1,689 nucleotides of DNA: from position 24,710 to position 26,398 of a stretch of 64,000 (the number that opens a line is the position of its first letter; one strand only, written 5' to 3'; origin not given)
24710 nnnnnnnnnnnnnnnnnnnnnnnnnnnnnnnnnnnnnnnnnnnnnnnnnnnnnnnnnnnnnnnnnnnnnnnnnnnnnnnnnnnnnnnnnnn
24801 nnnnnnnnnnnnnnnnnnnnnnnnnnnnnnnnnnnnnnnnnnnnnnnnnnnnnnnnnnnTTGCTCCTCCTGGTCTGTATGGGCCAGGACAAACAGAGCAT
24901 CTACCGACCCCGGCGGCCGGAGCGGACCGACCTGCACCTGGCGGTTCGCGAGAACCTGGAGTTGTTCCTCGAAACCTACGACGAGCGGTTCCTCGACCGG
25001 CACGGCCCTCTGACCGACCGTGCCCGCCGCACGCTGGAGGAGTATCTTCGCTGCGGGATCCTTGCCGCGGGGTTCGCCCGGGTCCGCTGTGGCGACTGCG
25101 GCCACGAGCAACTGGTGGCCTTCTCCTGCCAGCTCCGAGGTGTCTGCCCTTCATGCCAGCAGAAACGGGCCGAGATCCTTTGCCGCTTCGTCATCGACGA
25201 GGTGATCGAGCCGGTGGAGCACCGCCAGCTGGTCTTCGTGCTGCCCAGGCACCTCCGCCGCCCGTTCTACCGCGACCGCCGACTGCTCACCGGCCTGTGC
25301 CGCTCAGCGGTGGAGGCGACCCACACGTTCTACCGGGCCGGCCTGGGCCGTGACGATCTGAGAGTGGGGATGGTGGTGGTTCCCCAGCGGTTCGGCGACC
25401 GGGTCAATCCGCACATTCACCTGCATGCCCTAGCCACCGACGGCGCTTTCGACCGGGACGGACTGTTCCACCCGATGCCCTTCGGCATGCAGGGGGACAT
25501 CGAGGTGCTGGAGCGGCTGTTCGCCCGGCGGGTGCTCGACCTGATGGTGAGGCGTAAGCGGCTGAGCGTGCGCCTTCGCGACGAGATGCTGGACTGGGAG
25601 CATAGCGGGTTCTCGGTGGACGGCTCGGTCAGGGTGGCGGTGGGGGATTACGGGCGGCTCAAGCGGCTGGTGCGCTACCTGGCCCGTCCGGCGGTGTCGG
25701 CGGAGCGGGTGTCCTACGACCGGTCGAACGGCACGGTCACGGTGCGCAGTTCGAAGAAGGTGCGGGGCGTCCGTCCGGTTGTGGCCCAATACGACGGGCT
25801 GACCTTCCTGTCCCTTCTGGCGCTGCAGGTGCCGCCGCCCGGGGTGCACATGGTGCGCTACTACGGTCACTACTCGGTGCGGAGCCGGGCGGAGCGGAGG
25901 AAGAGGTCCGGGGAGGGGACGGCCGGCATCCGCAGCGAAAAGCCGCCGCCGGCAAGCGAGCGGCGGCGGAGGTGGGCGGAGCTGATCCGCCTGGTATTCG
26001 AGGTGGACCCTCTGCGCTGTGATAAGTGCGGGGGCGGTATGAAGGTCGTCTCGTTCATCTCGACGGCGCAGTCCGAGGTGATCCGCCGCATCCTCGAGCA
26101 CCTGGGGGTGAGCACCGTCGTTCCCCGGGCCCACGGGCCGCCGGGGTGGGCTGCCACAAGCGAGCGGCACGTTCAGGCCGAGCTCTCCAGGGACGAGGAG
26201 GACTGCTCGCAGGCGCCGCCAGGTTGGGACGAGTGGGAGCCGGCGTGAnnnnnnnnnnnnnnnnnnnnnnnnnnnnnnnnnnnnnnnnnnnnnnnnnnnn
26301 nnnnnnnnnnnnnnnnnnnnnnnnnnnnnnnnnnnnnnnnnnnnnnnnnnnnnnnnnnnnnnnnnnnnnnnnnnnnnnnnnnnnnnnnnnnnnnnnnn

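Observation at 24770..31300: Accessory block directly downstream of the nuo operon: IS91-family element, giant FG-GAP protein, IS481-like element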

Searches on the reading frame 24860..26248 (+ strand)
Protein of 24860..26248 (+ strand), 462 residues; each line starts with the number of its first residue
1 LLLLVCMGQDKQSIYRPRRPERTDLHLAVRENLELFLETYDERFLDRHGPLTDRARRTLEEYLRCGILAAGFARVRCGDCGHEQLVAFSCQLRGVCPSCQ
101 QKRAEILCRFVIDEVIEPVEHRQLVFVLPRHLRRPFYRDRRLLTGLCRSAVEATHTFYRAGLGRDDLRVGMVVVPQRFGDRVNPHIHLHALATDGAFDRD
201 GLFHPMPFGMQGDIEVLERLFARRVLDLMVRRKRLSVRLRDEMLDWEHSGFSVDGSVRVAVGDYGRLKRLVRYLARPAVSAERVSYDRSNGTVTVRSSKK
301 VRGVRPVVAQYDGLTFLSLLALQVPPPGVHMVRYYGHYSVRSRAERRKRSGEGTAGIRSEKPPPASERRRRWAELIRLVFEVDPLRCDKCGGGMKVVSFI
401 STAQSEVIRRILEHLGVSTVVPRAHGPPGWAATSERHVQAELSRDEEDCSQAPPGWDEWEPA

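Call 4: search_protein_families(library=pfam, proteins=[window:24860-26248:+])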
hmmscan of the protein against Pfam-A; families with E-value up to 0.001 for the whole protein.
window:24860-26248:+ (462 aa): 2 families
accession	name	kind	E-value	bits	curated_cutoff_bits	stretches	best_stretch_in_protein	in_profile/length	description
PF04986.18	Y2_Tnp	-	2.4e-22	80.2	20.9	1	170-343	1-180/183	Putative transposase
PF14319.11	Zn_Tnp_IS91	-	2.8e-18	66.1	26.3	1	38-127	3-89/90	Transposase zinc-binding domain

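Call 5: search_protein_families(library=ncbifam, proteins=[window:24860-26248:+])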
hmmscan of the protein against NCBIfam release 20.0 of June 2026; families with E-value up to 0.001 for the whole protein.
window:24860-26248:+ (462 aa): 2 families
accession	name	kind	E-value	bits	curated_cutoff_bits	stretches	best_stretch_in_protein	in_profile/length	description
NF052416.1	ISCR_clade_Ia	exception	3.6e-47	161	925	2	12-199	23-208/509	ISCR element clade Ia family transposase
NF033538.2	transpos_IS91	equivalog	1.2e-45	156.1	125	1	35-392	4-355/356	IS91 family transposase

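Call 13: find_encoding_contigs(protein=window:24860-26248:+, flank=3000, max_places=10)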
Protein window:24860-26248:+ (462 aa): no gene with exactly this product is on record in the collection.

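Call 14: find_encoding_contigs(protein=window:24878-26248:+, flank=4000, max_places=10)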
Protein window:24878-26248:+ (456 aa): no gene with exactly this product is on record in the collection.

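Call 21: find_homologous_proteins(query=window:24878-26248:+, max_evalue=1e-20)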
Query window:24878-26248:+ (456 aa): 251 proteins with E <= 1e-20 among 8000 candidates; the best 120 are listed.
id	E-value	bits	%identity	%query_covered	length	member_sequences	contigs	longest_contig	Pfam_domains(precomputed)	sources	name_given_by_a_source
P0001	1.1e-281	953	92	100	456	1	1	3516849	PF14319.12,PF04986.19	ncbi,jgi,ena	-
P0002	1.5e-279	946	90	100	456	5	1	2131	PF14319.12,PF04986.19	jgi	-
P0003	5.4e-270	914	86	100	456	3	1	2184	PF14319.12,PF04986.19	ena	-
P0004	3.3e-268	908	87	100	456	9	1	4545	PF14319.12,PF04986.19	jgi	-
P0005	2.4e-252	856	82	100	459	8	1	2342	PF14319.12,PF04986.19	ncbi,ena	-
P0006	8.8e-252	854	82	100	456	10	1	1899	PF14319.12,PF04986.19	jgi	jgi:hypothetical protein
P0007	1.1e-249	847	80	100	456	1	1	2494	PF14319.12,PF04986.19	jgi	jgi:hypothetical protein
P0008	3.8e-249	845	82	100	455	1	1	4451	PF14319.12,PF04986.19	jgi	-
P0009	4.3e-246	835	80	100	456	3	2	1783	PF14319.12,PF04986.19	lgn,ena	-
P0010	7.1e-219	746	71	100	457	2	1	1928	PF14319.12,PF04986.19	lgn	-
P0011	1.5e-218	744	70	98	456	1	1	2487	PF14319.12,PF04986.19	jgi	jgi:hypothetical protein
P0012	1.8e-198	678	87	77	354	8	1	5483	PF04986.19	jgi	-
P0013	2.0e-197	675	66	99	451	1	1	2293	PF14319.12,PF04986.19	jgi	-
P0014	8.0e-194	663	88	73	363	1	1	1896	PF04986.19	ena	-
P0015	5.0e-173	594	87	66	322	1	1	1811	PF04986.19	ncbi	-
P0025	4.8e-159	548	79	68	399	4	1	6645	PF04986.19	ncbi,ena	-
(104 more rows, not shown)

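Call 22: find_encoding_contigs(protein=P0001, flank=10000, max_places=10)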
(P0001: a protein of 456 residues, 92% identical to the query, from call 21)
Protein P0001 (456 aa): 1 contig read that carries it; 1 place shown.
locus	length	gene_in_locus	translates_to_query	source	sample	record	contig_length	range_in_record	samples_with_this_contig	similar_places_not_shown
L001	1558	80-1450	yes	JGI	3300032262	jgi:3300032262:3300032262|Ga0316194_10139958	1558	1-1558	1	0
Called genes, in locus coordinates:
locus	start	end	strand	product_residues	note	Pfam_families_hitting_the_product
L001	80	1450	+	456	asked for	PF14319:Zn_Tnp_IS91, PF04986:Y2_Tnp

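Call 24: list_cluster_members(proteins=[P0001, P0005, P0015, P0025])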
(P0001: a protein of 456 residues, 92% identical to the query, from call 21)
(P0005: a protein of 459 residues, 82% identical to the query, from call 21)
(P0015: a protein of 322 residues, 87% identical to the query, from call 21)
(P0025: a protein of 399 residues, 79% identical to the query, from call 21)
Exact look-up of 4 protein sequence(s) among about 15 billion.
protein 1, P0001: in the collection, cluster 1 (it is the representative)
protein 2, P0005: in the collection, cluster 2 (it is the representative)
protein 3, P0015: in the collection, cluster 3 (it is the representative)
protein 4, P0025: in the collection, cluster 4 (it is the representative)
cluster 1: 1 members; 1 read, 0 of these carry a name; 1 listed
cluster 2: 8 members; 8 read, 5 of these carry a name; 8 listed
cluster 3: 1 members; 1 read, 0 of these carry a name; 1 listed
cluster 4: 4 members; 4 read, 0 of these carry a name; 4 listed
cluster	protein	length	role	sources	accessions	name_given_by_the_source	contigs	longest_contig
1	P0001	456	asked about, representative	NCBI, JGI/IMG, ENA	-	-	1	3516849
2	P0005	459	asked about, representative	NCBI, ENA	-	-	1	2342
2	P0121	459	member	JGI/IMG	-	hypothetical protein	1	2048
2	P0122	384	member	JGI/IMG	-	hypothetical protein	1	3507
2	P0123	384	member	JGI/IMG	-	hypothetical protein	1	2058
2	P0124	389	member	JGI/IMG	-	hypothetical protein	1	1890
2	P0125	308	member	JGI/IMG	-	hypothetical protein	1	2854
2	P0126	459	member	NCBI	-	-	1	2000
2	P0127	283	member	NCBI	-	-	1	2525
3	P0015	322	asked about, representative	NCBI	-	-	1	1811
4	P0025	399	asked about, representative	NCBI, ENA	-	-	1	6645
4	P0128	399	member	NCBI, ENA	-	-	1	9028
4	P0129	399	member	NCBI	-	-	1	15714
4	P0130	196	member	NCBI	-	-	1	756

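Call 25: find_related_loci(query=window:24878-26248:+, collection=metagenome_contigs, flank=5000)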
Query window:24878-26248:+ (456 aa) in metagenome_contigs; peptide patterns used: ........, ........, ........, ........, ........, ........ (x = any residue, [..] = any of these).
102 stretches matched a pattern; 38 encode a relative of the query (tblastn E <= 1e-3); 38 distinct loci.
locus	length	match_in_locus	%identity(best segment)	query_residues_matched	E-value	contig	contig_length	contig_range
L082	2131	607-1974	90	1-456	0e+0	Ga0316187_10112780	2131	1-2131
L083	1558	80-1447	92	1-456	0e+0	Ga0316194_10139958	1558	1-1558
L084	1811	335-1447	87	9-379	0e+0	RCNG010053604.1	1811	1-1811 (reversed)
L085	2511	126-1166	87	108-456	0e+0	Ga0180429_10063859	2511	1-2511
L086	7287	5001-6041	87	108-456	0e+0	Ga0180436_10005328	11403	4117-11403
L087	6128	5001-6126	86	1-376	0e+0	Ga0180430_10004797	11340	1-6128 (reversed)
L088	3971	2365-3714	61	8-455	1e-179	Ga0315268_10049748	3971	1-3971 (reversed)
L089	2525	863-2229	72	1-456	4e-170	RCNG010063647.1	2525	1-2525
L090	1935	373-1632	60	7-424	3e-170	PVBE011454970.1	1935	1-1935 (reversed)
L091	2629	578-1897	56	9-445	4e-164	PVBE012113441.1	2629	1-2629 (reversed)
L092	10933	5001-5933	78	146-456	5e-154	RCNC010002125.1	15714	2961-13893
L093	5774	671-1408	85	1-246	2e-141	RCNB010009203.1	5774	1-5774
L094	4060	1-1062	61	73-424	1e-140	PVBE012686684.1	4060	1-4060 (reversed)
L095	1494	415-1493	90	1-360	0e+0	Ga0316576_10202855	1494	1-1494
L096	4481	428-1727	64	8-435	1e-137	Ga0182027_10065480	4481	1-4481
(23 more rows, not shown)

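Call 54: search_dna_similar(query=window:24878-26248:+, collection=plasmids, mode=protein, max_rows=12)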
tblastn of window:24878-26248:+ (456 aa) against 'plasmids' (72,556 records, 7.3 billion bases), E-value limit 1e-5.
The search stops at 5000 records and this limit was reached: more records match than are counted here, and every count below describes the 5000 best-scoring records only.
Records with a match: at least 5000; places in all: 8415; records where one place covers at least 80% of the query: 2443.
Best place of each record, by identity: <60% 5000.
By first word of the organism name: Escherichia 1515; Klebsiella 1510; Salmonella 631; Enterobacter 315; Acinetobacter 196; Citrobacter 192; Pseudomonas 100; Providencia 93; Shigella 68; Vibrio 54; and 62 more.
By predicted mobility (MOB-suite, as given by PLSDB): conjugative 3715; non-mobilizable 712; mobilizable 573.
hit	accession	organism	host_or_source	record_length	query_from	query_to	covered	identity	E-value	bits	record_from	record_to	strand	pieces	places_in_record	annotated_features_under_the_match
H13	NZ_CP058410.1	Trichlorobacter lovleyi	whole genome,river sediment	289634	3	422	92%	36.9%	8e-77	268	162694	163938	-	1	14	transposase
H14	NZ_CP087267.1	Aeromonas veronii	hospital sewage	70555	7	424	92%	35.1%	1e-57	212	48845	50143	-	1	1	transposase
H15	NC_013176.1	Pseudomonas putida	-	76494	7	451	98%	32.9%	9e-64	230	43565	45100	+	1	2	IS91 family transposase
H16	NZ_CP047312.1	Pseudomonas putida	whole organism,soil sample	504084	7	451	98%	32.9%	1e-63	229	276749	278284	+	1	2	IS91 family transposase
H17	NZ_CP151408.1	Azonexus hydrophilus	-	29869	9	451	97%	32.6%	1e-62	226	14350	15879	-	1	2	IS91 family transposase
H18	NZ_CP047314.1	Pseudomonas putida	whole organism,soil sample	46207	9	451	97%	32.6%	1e-62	226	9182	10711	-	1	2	IS91 family transposase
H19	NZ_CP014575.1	Paenarthrobacter ureafaciens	cell culture,Soil cores containing the ...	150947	4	451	94%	33.8%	9e-51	248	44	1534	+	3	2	none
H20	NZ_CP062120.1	Aminobacter sp. SR38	bacterial pure culture,soil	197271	2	451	95%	33.2%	1e-53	237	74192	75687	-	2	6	none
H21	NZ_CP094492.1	Paenarthrobacter ureafaciens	soil,farmland soil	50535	2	451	99%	32.0%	4e-61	223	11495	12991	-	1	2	IS91-like element ISPps1 family transposase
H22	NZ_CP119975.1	Agrobacterium leguminum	pure culture,soil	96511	2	451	99%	32.0%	4e-61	223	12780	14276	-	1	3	IS91-like element ISPps1 family transposase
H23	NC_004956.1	Pseudomonas sp. ADP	-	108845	2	451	99%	32.0%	4e-61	223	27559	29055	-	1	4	IS91-like element ISPps1 family transposase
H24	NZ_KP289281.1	Pseudomonas sp. EGD-AKN5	-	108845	2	451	99%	32.0%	4e-61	223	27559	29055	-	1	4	IS91-like element ISPps1 family transposase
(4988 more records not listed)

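Call 65: get_annotated_region(hit=H21, flank=600)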
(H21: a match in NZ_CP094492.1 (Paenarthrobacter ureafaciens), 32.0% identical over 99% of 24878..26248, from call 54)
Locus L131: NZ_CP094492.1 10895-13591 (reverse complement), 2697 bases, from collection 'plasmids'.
description: Paenarthrobacter ureafaciens strain AT plasmid pC, complete sequence
organism: Paenarthrobacter ureafaciens (NCBI taxid 37931)
taxonomy: Bacteria; Actinomycetota; Actinomycetes; Micrococcales; Micrococcaceae; Paenarthrobacter; Paenarthrobacter ureafaciens
host: -; source: soil,farmland soil; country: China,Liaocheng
typing (MOB-suite, as given by PLSDB): non-mobilizable
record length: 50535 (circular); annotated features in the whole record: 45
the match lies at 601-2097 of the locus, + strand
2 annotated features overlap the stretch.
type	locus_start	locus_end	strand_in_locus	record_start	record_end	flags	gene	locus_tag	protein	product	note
CDS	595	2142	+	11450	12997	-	-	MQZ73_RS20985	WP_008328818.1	IS91-like element ISPps1 family transposase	GO:0006313 - DNA transposition [Evidence IEA]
CDS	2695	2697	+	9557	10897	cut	-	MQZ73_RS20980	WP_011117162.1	NCS2 family permease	-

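Call 66: get_annotated_region(hit=H15, flank=600)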
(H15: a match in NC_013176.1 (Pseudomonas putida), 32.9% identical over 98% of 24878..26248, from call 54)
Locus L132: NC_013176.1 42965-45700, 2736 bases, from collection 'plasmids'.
description: Pseudomonas putida plasmid pW2, complete sequence
organism: Pseudomonas putida (NCBI taxid 303)
taxonomy: Bacteria; Pseudomonadota; Gammaproteobacteria; Pseudomonadales; Pseudomonadaceae; Pseudomonas; Pseudomonas putida
host: -; source: -; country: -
typing (MOB-suite, as given by PLSDB): conjugative; relaxase MOBP; mating-pair formation MPF_T
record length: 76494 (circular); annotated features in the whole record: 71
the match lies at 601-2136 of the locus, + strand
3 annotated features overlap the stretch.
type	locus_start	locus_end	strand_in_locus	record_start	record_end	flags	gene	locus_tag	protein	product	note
CDS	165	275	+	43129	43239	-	-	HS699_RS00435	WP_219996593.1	cytochrome P450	-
CDS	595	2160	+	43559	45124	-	-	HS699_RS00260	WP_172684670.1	IS91 family transposase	-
CDS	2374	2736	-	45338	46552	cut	-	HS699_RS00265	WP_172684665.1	FAD-dependent oxidoreductase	-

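Call 68: search_dna_similar(query=window:24878-26248:+, collection=plasmids, mode=protein, max_rows=40, rows=spread)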
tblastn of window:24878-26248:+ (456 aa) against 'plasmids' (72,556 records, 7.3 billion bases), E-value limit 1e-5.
The search stops at 5000 records and this limit was reached: more records match than are counted here, and every count below describes the 5000 best-scoring records only.
Records with a match: at least 5000; places in all: 8415; records where one place covers at least 80% of the query: 2443.
Best place of each record, by identity: <60% 5000.
By first word of the organism name: Escherichia 1515; Klebsiella 1510; Salmonella 631; Enterobacter 315; Acinetobacter 196; Citrobacter 192; Pseudomonas 100; Providencia 93; Shigella 68; Vibrio 54; and 62 more.
By predicted mobility (MOB-suite, as given by PLSDB): conjugative 3715; non-mobilizable 712; mobilizable 573.
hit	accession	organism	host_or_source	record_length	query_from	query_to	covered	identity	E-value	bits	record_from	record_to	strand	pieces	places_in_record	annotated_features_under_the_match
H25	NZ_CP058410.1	Trichlorobacter lovleyi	whole genome,river sediment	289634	3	422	92%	36.9%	8e-77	268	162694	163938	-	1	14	transposase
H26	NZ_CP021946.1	Klebsiella pneumoniae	-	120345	9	423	80%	33.3%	5e-22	185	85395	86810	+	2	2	none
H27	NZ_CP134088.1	Escherichia coli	duck caecum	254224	9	423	80%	33.1%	7e-22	190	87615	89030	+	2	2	IS91-like element ISVsa3 family transposase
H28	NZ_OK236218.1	Escherichia coli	pig,whole organism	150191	9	423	80%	33.1%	7e-22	190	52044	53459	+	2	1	IS91-like element ISVsa3 family transposase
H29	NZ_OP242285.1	Escherichia coli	Homo sapiens,stool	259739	9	423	80%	33.1%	7e-22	190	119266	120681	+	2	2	IS91-like element ISVsa3 family transposase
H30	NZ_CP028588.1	Escherichia coli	Homo sapiens,Culture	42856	14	419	89%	29.5%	8e-39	157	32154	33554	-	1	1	IS91 family transposase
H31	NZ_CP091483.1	Enterobacter cloacae complex sp. ECL414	cell culture,sputum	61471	14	419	89%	29.5%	8e-39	157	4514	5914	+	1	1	IS91 family transposase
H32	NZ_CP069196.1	Vibrio diabolicus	Litopenaeus vannamei purchased at the ...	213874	9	423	80%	32.8%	7e-22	186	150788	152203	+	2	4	IS91-like element ISVsa3 family transposase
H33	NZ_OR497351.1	Enterobacter hormaechei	-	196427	9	423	80%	32.8%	7e-22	186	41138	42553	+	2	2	IS91-like element ISVsa3 family transposase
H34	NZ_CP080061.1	Escherichia coli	Homo sapiens,tissue sample,Human feces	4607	9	423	80%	32.8%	6e-22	186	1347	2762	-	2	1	IS91-like element ISVsa3 family transposase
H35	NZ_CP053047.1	Escherichia fergusonii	Gallus gallus,feces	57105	9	423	80%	32.8%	7e-22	186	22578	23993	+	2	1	IS91-like element ISVsa3 family transposase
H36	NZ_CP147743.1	Klebsiella pneumoniae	Homo sapiens,bone marrow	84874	9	423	80%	32.8%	7e-22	186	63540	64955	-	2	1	IS91-like element ISVsa3 family transposase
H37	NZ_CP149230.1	Salmonella enterica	Homo sapiens,single cell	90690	9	423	80%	32.8%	7e-22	186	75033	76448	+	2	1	IS91-like element ISVsa3 family transposase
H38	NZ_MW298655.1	Escherichia coli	-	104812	9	423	80%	32.8%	7e-22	186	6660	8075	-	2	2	IS91-like element ISVsa3 family transposase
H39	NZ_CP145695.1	Escherichia coli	-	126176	9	423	80%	32.8%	7e-22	186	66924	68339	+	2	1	IS91-like element ISVsa3 family transposase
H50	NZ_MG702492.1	Escherichia coli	Transtracheal aspi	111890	9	418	90%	28.5%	2e-41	164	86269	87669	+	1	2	IS91-like element ISCR1 family transposase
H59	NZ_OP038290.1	Shigella sonnei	-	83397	7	409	88%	28.5%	3e-32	137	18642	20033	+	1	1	IS91 family transposase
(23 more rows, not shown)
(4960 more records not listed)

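Call 69: get_annotated_region(hit=H30, flank=400)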
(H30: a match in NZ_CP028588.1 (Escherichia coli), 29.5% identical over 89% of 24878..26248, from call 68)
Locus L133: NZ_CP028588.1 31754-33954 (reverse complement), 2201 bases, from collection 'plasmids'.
description: Escherichia coli strain WCHEC4533 plasmid pNDM4_000533, complete sequence
organism: Escherichia coli (NCBI taxid 562)
taxonomy: Bacteria; Pseudomonadota; Gammaproteobacteria; Enterobacterales; Enterobacteriaceae; Escherichia; Escherichia coli
host: -; source: Homo sapiens,Culture; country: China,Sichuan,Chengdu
typing (MOB-suite, as given by PLSDB): mobilizable; replicon IncFIA,rep_cluster_1418
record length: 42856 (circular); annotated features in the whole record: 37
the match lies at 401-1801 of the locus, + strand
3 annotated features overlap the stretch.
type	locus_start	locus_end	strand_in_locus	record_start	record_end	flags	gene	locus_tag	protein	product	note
CDS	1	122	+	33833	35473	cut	groL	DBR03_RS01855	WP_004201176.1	chaperonin GroEL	GO:0006457 - protein folding [Evidence IEA]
CDS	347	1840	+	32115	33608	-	-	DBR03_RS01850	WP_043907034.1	IS91 family transposase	-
CDS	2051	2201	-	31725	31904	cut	-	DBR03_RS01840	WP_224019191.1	hypothetical protein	-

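Call 70: get_annotated_region(hit=H59, flank=400)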
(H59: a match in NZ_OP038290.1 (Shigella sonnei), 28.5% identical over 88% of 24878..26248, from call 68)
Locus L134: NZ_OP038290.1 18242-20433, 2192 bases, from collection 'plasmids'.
description: Shigella sonnei strain 202008564 plasmid p202008564-6, complete sequence
organism: Shigella sonnei (NCBI taxid 624)
taxonomy: Bacteria; Pseudomonadota; Gammaproteobacteria; Enterobacterales; Enterobacteriaceae; Shigella; Shigella sonnei
host: -; source: -; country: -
typing (MOB-suite, as given by PLSDB): conjugative; replicon IncFIA,IncFIC; relaxase MOBF; mating-pair formation MPF_F
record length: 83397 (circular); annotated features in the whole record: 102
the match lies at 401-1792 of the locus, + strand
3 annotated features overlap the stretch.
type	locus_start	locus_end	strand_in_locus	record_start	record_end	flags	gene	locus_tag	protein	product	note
CDS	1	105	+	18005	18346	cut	-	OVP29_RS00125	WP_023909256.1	chaperonin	-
CDS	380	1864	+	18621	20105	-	-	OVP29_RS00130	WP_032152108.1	IS91 family transposase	-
CDS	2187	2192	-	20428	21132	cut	-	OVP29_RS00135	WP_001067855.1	IS6-like element IS26 family transposase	GO:0006313 - DNA transposition [Evidence IEA]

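Call 71: get_annotated_region(hit=H50, flank=400)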
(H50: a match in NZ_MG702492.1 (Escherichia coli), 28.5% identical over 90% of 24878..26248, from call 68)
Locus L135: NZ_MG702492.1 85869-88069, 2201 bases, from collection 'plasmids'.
description: Escherichia coli strain CC1706-01 plasmid pD6-NDM_1_1, complete sequence
organism: Escherichia coli (NCBI taxid 562)
taxonomy: Bacteria; Pseudomonadota; Gammaproteobacteria; Enterobacterales; Enterobacteriaceae; Escherichia; Escherichia coli
host: -; source: Transtracheal aspi; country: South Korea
typing (MOB-suite, as given by PLSDB): mobilizable; replicon IncFIA,IncFIB,IncFII,IncQ1; relaxase MOBF
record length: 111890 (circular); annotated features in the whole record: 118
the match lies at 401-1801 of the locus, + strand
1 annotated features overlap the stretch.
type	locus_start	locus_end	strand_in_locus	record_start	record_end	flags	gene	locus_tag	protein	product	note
CDS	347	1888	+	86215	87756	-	-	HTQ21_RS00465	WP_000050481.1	IS91-like element ISCR1 family transposase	GO:0006313 - DNA transposition [Evidence IEA]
